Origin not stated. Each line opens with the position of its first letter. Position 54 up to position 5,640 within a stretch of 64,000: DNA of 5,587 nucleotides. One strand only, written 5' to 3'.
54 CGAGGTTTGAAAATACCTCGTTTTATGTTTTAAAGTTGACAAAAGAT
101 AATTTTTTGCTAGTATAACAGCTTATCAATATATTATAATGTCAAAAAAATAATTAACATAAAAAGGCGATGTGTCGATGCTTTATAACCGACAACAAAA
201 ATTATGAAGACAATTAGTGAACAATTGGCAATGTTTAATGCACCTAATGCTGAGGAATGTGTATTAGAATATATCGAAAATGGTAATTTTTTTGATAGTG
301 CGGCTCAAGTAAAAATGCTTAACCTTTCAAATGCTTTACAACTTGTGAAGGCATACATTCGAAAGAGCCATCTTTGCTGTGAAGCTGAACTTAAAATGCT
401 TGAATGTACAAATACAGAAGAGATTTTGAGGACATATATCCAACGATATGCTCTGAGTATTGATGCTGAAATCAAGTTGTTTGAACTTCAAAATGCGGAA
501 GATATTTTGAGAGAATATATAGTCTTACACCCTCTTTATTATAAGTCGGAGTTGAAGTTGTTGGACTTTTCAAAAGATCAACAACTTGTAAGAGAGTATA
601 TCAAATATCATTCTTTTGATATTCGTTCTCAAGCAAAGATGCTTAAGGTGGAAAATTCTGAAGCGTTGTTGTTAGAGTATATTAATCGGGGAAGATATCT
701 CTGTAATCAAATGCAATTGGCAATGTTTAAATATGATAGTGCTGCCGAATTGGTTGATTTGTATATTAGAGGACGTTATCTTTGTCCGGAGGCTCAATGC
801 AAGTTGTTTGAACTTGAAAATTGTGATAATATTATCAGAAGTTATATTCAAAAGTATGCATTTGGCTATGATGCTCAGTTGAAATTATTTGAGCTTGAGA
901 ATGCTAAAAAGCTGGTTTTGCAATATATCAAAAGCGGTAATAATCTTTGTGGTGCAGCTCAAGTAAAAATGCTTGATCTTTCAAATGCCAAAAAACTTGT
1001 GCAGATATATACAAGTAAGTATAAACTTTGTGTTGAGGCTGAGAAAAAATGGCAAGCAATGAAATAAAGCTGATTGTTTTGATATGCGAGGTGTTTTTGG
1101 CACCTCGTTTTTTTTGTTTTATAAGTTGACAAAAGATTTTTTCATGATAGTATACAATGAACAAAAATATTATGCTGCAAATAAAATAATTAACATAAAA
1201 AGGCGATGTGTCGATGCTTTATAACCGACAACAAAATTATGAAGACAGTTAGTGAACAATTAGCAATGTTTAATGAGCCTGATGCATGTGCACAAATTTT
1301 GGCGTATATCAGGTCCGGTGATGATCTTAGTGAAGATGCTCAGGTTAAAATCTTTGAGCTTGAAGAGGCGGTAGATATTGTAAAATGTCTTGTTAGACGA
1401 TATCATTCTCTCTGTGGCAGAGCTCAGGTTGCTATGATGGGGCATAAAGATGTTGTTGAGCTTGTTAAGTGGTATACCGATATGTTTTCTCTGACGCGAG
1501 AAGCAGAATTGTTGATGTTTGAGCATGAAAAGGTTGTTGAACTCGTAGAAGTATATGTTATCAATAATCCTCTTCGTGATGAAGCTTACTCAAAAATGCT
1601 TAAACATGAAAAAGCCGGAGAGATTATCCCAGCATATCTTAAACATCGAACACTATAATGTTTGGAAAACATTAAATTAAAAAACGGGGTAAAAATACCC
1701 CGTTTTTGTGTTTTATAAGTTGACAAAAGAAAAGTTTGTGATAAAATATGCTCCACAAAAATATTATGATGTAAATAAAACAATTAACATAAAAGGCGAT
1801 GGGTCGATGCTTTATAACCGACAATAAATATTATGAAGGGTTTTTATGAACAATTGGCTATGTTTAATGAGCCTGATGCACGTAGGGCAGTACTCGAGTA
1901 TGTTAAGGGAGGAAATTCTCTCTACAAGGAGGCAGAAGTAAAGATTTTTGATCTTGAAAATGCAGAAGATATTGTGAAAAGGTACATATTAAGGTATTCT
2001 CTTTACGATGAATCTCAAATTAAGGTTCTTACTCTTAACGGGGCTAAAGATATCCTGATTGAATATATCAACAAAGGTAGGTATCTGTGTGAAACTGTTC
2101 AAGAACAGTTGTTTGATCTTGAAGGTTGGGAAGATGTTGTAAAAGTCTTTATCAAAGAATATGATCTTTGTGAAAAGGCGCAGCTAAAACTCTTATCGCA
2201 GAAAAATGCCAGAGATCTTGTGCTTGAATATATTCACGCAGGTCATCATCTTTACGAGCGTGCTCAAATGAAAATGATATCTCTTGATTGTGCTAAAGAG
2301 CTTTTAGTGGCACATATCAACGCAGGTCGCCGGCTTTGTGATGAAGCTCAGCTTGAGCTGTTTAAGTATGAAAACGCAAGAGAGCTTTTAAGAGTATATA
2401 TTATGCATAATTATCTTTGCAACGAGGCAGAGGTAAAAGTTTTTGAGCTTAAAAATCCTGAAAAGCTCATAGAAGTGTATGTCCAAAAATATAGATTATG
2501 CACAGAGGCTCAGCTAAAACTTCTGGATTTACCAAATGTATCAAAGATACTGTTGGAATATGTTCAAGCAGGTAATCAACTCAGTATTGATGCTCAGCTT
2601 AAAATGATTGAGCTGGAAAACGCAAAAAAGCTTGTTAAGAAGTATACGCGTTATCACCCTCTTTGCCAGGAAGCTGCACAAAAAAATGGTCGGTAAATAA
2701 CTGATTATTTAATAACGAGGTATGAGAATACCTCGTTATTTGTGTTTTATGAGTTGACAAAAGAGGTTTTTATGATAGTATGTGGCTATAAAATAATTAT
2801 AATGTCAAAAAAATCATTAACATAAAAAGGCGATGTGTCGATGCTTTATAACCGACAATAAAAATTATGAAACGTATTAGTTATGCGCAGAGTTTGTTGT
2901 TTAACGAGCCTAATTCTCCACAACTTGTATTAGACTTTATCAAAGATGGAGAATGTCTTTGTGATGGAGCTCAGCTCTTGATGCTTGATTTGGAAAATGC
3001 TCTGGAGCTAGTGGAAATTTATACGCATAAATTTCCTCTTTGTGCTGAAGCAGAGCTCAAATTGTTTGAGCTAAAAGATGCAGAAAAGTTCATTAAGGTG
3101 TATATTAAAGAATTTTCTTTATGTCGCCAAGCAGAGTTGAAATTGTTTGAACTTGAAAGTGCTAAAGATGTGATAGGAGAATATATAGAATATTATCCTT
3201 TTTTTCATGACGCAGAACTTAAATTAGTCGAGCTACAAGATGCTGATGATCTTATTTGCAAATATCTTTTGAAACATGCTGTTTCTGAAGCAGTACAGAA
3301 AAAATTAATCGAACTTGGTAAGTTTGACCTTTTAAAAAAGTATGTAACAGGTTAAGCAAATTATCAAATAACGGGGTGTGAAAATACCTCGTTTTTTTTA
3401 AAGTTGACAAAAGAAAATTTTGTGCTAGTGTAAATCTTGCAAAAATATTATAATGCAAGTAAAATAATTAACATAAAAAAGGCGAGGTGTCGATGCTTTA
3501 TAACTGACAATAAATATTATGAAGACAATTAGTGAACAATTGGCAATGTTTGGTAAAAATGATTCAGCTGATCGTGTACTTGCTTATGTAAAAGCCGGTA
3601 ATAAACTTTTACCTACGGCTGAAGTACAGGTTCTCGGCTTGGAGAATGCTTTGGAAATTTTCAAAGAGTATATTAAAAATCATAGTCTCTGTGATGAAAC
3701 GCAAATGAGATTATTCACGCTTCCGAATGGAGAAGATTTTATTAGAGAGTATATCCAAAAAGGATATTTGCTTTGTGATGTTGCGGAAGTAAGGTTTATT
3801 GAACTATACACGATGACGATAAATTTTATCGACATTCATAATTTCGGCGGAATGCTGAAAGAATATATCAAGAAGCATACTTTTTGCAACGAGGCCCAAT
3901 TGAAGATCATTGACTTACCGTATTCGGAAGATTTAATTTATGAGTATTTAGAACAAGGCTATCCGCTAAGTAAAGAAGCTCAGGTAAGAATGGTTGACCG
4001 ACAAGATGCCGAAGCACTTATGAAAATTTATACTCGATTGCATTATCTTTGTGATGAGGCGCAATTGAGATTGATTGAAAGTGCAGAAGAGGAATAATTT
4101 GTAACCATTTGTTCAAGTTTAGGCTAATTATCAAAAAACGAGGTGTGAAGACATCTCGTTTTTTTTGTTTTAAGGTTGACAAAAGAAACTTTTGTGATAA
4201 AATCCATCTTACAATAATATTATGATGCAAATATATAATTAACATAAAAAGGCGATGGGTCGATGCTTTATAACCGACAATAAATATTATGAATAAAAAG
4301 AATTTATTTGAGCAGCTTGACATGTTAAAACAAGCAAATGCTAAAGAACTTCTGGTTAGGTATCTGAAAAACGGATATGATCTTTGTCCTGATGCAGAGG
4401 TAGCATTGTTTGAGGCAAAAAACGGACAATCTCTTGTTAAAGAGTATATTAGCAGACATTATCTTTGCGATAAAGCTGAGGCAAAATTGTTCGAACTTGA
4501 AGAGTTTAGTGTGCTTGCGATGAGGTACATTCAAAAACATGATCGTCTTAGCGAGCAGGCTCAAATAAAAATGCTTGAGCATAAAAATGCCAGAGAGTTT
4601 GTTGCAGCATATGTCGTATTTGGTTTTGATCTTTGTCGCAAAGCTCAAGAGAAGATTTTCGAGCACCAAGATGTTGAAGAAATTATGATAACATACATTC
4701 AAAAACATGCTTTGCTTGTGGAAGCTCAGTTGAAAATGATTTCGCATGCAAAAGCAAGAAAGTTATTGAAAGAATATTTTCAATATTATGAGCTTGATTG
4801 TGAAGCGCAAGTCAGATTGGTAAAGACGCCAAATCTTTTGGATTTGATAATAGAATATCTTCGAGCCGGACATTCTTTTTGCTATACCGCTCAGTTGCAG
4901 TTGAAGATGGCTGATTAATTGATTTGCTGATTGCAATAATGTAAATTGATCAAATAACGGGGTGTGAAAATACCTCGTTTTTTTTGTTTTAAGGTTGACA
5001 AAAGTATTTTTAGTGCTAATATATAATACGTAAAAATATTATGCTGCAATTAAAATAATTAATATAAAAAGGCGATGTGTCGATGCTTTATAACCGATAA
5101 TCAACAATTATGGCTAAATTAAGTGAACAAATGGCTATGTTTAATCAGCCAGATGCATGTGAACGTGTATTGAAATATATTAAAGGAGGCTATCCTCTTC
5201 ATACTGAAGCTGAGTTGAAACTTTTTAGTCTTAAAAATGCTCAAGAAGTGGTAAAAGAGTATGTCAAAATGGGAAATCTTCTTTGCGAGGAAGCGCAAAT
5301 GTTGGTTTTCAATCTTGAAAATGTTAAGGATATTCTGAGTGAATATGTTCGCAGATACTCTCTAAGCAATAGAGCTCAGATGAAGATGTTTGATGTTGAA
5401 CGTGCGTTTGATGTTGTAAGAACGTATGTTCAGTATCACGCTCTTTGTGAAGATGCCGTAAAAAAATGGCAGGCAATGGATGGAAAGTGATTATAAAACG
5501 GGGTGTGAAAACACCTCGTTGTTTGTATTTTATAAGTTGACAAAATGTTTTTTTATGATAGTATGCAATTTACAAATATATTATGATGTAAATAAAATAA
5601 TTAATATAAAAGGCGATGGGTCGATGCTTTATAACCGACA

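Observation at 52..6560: Tandem array of eight self-contained cassettes encoding a protein family built from a ~28-residue repeat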

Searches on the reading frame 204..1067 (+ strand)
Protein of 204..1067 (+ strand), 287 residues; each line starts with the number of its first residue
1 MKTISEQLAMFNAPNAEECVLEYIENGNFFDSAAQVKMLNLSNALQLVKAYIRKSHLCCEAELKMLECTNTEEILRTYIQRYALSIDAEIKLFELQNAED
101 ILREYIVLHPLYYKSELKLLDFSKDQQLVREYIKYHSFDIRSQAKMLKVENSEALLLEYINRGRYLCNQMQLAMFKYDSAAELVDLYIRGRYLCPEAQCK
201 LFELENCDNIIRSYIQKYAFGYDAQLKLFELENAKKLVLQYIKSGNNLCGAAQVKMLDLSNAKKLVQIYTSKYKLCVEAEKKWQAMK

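Call 4: search_protein_families(library=pfam, proteins=[window:204-1067:+], max_evalue=1)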
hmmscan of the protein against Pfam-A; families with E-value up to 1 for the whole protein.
window:204-1067:+ (287 aa): 4 families
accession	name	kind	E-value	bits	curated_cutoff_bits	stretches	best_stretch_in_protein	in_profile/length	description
PF05639.16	Pup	-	0.012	16.9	27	0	205-217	54-66/69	Pup-like protein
PF19184.5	DUF5866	-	0.09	12.9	25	0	10-60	19-68/74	Family of unknown function (DUF5866)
PF11491.13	DUF3213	-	0.28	11.9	27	0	196-219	12-35/85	Protein of unknown function (DUF3213)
PF20743.2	DUF5580_C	-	0.58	10.7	24.1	0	247-287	15-55/75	Family of unknown function (DUF5580) C-terminal domain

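Call 5: search_protein_families(library=ncbifam, proteins=[window:204-1067:+], max_evalue=1)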
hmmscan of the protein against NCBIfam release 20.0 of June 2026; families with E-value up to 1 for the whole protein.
window:204-1067:+ (287 aa): 1 family
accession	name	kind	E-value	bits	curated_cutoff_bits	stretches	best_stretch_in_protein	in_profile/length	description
NF040851.1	tran_reg_TrmB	equivalog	0.0011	18.2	600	1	33-102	248-316/338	HTH-type sugar-sensing transcriptional regulator TrmB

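Call 13: find_encoding_contigs(protein=window:204-1067:+, flank=10000, max_places=6)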
Protein window:204-1067:+ (287 aa): no gene with exactly this product is on record in the collection.
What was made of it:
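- Tried and rejected: The exact-sequence look-up of g1 failed (call 13).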

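Call 60: search_protein_families(library=padloc, proteins=[window:204-1067:+], max_evalue=0.1)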
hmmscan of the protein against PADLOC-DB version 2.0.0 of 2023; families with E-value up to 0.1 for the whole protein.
window:204-1067:+ (287 aa): 0 families

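Call 61: search_protein_families(library=phrogs, proteins=[window:204-1067:+], max_evalue=0.1)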
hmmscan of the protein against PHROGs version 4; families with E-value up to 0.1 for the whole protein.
window:204-1067:+ (287 aa): 4 families
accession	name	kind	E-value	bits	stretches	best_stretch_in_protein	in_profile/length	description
phrog_28196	-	unknown function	0.025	15.8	0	208-244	84-120/129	-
phrog_26488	-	unknown function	0.027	15.7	0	150-199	7-51/104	-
phrog_18765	-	unknown function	0.045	14.8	0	144-172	23-51/140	-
phrog_16289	-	unknown function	0.081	14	0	68-104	29-60/60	-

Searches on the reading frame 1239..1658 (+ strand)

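Call 4: search_protein_families(library=pfam, proteins=[window:1239-1658:+], max_evalue=1)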
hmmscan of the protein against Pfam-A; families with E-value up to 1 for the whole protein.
window:1239-1658:+ (139 aa): 1 family
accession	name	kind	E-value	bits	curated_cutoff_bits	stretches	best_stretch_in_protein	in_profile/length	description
PF25364.1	PH_NDK7_N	-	0.066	13.8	100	1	72-121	7-56/89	Nucleoside diphosphate kinase 7 N-terminal PH domain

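Call 5: search_protein_families(library=ncbifam, proteins=[window:1239-1658:+], max_evalue=1)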
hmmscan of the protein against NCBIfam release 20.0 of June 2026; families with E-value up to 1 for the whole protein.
window:1239-1658:+ (139 aa): 2 families
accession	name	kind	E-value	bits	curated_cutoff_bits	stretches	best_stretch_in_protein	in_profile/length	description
TIGR01892.1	AcOrn-deacetyl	equivalog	0.057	12.4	297.7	1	59-91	57-91/365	acetylornithine deacetylase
NF008567.0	PRK11517.1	equivalog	0.14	11.5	353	1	25-108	88-172/223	response regulator transcription factor HprR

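Call 60: search_protein_families(library=padloc, proteins=[window:1239-1658:+], max_evalue=0.1)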
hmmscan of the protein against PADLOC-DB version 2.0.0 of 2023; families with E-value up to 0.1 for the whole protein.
window:1239-1658:+ (139 aa): 1 family
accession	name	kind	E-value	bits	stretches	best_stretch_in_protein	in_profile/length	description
PDLC01488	Cas11a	-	2.4e-05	22.5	1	22-78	22-79/105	CAS-I-A; effector_SS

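Call 61: search_protein_families(library=phrogs, proteins=[window:1239-1658:+], max_evalue=0.1)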
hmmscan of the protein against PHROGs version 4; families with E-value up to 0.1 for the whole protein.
window:1239-1658:+ (139 aa): 3 families
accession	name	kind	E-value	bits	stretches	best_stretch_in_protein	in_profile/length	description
phrog_2799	-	unknown function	0.028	15.7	0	37-88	56-104/129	-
phrog_21176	-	unknown function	0.029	15.4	1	91-119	48-74/86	-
phrog_10841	-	unknown function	0.096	13.9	0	24-86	89-150/163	-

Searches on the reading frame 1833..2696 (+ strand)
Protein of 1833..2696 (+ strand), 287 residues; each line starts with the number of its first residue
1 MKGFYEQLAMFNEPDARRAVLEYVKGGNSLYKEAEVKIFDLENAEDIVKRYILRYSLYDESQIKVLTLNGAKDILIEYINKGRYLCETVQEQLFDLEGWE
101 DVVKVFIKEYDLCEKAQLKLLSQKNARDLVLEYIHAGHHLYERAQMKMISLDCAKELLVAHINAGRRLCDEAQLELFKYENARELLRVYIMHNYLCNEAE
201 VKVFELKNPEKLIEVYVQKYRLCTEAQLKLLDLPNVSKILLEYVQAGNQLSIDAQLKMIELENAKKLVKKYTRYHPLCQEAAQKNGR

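Call 4: search_protein_families(library=pfam, proteins=[window:1833-2696:+], max_evalue=1)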
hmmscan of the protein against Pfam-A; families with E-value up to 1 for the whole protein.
window:1833-2696:+ (287 aa): 6 families
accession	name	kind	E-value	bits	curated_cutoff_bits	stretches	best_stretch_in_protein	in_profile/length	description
PF23937.1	DUF7272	-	0.042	13.8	27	1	83-277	4-176/196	Family of unknown function (DUF7272)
PF07592.17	DDE_Tnp_ISAZ013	-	0.058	12.9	26.9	1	104-170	45-114/308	Rhodopirellula transposase DDE domain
PF01458.23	SUFBD_core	-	0.16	11.8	27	0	109-162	43-96/232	SUF system FeS cluster assembly, SufBD core domain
PF18440.7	GlcNAc-1_reg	-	0.27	12.1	26.4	0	45-74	30-59/87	Putative GlcNAc-1 phosphotransferase regulatory domain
PF20289.3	MComp1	-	0.36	11.1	27.3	1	27-67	50-88/99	ABC-three component (ABC-3C) system Middle Component 1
PF10495.14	PACT_coil_coil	-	0.47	11.3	25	0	107-125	23-41/77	Pericentrin-AKAP-450 domain of centrosomal targeting protein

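Call 5: search_protein_families(library=ncbifam, proteins=[window:1833-2696:+], max_evalue=1)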
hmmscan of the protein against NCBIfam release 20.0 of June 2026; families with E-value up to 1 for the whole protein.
window:1833-2696:+ (287 aa): 4 families
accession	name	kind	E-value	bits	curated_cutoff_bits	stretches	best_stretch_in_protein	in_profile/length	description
NF033519.0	transpos_ISAzo13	equivalog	0.038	13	200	1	99-170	119-193/387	ISAzo13 family transposase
NF040851.1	tran_reg_TrmB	equivalog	0.069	12.3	600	0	30-105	245-318/338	HTH-type sugar-sensing transcriptional regulator TrmB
NF011912.0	PRK15385.1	equivalog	0.12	11.7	255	1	27-74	125-174/231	MgtC family protein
NF010552.0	PRK13946.1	equivalog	0.13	11.9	186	0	115-162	136-183/198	shikimate kinase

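Call 60: search_protein_families(library=padloc, proteins=[window:1833-2696:+], max_evalue=0.1)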
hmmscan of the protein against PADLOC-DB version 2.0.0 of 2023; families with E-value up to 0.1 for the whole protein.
window:1833-2696:+ (287 aa): 0 families

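Call 61: search_protein_families(library=phrogs, proteins=[window:1833-2696:+], max_evalue=0.1)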
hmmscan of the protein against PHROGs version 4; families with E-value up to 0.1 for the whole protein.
window:1833-2696:+ (287 aa): 7 families
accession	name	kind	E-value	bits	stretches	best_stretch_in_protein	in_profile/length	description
phrog_26370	-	unknown function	0.0014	20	0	10-39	30-59/113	-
phrog_29402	-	unknown function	0.018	16.6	0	193-209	4-20/71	-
phrog_10156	-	unknown function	0.018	15.7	0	81-117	15-51/167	-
phrog_2726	-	unknown function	0.037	14.5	0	80-280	37-215/232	-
phrog_23930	-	unknown function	0.064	14.4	0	115-133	19-37/53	-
phrog_26197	-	unknown function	0.068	14.4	0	107-127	29-50/50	-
phrog_15266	-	unknown function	0.074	13.8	0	59-81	15-37/132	-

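Call 91: search_dna_similar(query=window:1833-2693:+, collection=phages, mode=protein, max_evalue=0.001, max_rows=10)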
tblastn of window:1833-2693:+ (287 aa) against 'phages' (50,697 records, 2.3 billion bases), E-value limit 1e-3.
No match.

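Call 92: search_dna_similar(query=window:1833-2693:+, collection=plasmids, mode=protein, max_evalue=0.001, max_rows=10)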
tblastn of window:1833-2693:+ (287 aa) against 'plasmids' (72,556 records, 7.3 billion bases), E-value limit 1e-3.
No match.
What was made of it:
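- Tried and rejected: tblastn of g3 against phage and plasmid collections gave no match (calls 91, 92).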

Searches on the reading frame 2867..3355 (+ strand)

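Call 4: search_protein_families(library=pfam, proteins=[window:2867-3355:+], max_evalue=1)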
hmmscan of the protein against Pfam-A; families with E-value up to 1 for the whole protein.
window:2867-3355:+ (162 aa): 1 family
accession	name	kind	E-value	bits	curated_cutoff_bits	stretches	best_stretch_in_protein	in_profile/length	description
PF23902.1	AAA_lid_PRS2_C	-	0.006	17.1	34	1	44-67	3-26/73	PRS2 AAA+ lid C-terminal domain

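Call 5: search_protein_families(library=ncbifam, proteins=[window:2867-3355:+], max_evalue=1)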
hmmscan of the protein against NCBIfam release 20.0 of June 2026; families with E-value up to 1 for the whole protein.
window:2867-3355:+ (162 aa): 1 family
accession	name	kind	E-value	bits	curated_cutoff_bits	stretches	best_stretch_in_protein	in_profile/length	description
NF011086.0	PRK14511.1-3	equivalog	0.0066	14.6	1411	1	19-128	133-243/924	malto-oligosyltrehalose synthase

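Call 60: search_protein_families(library=padloc, proteins=[window:2867-3355:+], max_evalue=0.1)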
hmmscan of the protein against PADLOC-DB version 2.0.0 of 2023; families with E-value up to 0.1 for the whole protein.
window:2867-3355:+ (162 aa): 0 families

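Call 61: search_protein_families(library=phrogs, proteins=[window:2867-3355:+], max_evalue=0.1)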
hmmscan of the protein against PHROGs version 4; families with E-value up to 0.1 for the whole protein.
window:2867-3355:+ (162 aa): 1 family
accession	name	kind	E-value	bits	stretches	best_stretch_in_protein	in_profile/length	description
phrog_7610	-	unknown function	0.016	16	1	73-149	80-154/245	-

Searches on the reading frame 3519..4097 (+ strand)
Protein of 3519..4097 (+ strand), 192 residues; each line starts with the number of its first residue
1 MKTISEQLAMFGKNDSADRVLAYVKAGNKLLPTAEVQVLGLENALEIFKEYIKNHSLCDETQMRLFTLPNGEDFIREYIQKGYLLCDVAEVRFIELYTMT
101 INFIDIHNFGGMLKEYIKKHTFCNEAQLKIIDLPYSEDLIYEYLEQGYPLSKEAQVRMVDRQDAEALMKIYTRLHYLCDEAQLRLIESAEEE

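Call 4: search_protein_families(library=pfam, proteins=[window:3519-4097:+], max_evalue=1)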
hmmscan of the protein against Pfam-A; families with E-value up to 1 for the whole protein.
window:3519-4097:+ (192 aa): 3 families
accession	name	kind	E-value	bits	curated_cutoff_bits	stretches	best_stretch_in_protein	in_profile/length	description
PF22161.1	Mre11_C_bact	-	0.02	15.3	27.4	0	112-132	16-36/47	Mre11 C-terminal domain, bacteria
PF05639.16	Pup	-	0.11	13.8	27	1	70-82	55-67/69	Pup-like protein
PF14536.11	DUF4441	-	0.21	12.2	24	0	95-146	25-76/116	Domain of unknown function (DUF4441)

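Call 5: search_protein_families(library=ncbifam, proteins=[window:3519-4097:+], max_evalue=1)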
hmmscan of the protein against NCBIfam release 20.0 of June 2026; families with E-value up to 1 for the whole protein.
window:3519-4097:+ (192 aa): 2 families
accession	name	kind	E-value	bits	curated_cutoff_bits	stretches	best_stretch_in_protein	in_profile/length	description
NF038073.1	rSAM_STM4011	subfamily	0.012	14.9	200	0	43-86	36-77/278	STM4011 family radical SAM protein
TIGR03687.1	pupylate_cterm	equivalog_domain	0.055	13.5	41.45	1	70-82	19-31/33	ubiquitin-like protein Pup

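Call 60: search_protein_families(library=padloc, proteins=[window:3519-4097:+], max_evalue=0.1)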
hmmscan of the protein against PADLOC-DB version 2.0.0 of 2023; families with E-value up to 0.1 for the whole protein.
window:3519-4097:+ (192 aa): 0 families

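Call 61: search_protein_families(library=phrogs, proteins=[window:3519-4097:+], max_evalue=0.1)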
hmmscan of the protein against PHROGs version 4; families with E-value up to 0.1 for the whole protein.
window:3519-4097:+ (192 aa): 1 family
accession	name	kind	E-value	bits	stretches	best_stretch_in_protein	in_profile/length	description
phrog_26374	-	unknown function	0.096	13.2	0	51-70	26-45/205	-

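Call 88: find_encoding_contigs(protein=window:3519-4097:+, flank=10000, max_places=6)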
Protein window:3519-4097:+ (192 aa): 2 contigs read that carry it; 2 places shown.
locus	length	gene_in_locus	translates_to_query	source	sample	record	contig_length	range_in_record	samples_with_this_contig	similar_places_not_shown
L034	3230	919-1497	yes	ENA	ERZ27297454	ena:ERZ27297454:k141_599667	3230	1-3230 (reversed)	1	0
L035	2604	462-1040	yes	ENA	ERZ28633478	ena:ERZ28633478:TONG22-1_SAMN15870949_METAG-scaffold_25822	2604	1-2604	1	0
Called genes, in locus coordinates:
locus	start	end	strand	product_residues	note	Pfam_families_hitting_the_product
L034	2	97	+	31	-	?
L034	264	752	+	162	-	-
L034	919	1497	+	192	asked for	-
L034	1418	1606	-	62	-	-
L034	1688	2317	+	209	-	-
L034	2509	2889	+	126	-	-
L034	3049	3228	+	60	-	?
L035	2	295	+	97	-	?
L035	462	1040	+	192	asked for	-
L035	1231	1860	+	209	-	-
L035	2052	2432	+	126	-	-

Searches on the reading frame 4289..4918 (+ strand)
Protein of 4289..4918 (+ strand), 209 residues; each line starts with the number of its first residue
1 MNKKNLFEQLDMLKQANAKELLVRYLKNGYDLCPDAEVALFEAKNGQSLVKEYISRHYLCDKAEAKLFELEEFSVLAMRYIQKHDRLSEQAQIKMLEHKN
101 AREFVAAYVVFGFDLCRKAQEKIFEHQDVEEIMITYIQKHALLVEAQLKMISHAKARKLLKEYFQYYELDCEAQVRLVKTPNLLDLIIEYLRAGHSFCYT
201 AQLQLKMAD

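Call 4: search_protein_families(library=pfam, proteins=[window:4289-4918:+], max_evalue=1)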
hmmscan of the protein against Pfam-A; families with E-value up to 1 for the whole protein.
window:4289-4918:+ (209 aa): 3 families
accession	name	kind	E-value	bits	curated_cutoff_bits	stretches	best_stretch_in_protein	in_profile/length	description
PF06222.17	Phage_TAC_1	-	0.0031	17.9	25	1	97-157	61-121/124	Phage tail assembly chaperone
PF13821.11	DUF4187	-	0.035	14.3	29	1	178-199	9-30/54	Domain of unknown function (DUF4187)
PF15135.11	UPF0515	-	0.097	12.5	29.8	1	69-173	9-118/271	Uncharacterised protein UPF0515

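Call 5: search_protein_families(library=ncbifam, proteins=[window:4289-4918:+], max_evalue=1)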
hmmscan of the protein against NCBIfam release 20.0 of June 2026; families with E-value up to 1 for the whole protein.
window:4289-4918:+ (209 aa): 0 families

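Call 60: search_protein_families(library=padloc, proteins=[window:4289-4918:+], max_evalue=0.1)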
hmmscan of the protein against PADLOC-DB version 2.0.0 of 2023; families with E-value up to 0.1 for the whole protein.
window:4289-4918:+ (209 aa): 1 family
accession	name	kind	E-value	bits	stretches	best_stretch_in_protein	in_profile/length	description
PDLC01049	Cas11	-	0.072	11.6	0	37-93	43-95/123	core gene (cas11)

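Call 61: search_protein_families(library=phrogs, proteins=[window:4289-4918:+], max_evalue=0.1)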
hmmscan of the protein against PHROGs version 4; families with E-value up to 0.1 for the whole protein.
window:4289-4918:+ (209 aa): 2 families
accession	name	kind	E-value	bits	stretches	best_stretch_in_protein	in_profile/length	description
phrog_344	-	tail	0.0045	18.1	1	72-156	41-119/137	tail assembly chaperone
phrog_14766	-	tail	0.013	16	1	97-168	60-122/224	tail protein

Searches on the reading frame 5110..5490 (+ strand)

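Call 4: search_protein_families(library=pfam, proteins=[window:5110-5490:+], max_evalue=1)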
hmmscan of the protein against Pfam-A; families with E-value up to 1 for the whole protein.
window:5110-5490:+ (126 aa): 2 families
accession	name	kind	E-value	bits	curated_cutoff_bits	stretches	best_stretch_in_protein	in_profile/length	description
PF07842.17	GCFC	-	0.062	13.4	28.1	1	16-106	3-93/275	GC-rich sequence DNA-binding factor-like protein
PF02969.23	TAF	-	0.1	13.2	21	1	44-99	8-64/66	TATA box binding protein associated factor (TAF)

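Call 5: search_protein_families(library=ncbifam, proteins=[window:5110-5490:+], max_evalue=1)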
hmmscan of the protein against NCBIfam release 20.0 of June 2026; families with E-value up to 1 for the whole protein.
window:5110-5490:+ (126 aa): 1 family
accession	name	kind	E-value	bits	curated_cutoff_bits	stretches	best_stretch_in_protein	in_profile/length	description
NF002979.0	PRK03681.1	subfamily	0.067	13.4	121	1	42-125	21-105/116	hydrogenase/urease nickel incorporation protein HypA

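Call 60: search_protein_families(library=padloc, proteins=[window:5110-5490:+], max_evalue=0.1)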
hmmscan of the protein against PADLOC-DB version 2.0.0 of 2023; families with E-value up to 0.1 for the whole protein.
window:5110-5490:+ (126 aa): 0 families

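Call 61: search_protein_families(library=phrogs, proteins=[window:5110-5490:+], max_evalue=0.1)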
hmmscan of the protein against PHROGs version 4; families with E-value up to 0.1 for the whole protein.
window:5110-5490:+ (126 aa): 3 families
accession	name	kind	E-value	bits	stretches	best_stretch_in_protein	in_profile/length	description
phrog_6484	-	unknown function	0.00077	20.6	1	43-88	33-74/91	-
phrog_18340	-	unknown function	0.04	14.8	0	38-78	21-58/90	-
phrog_19531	-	unknown function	0.041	15.3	1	24-57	27-59/79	-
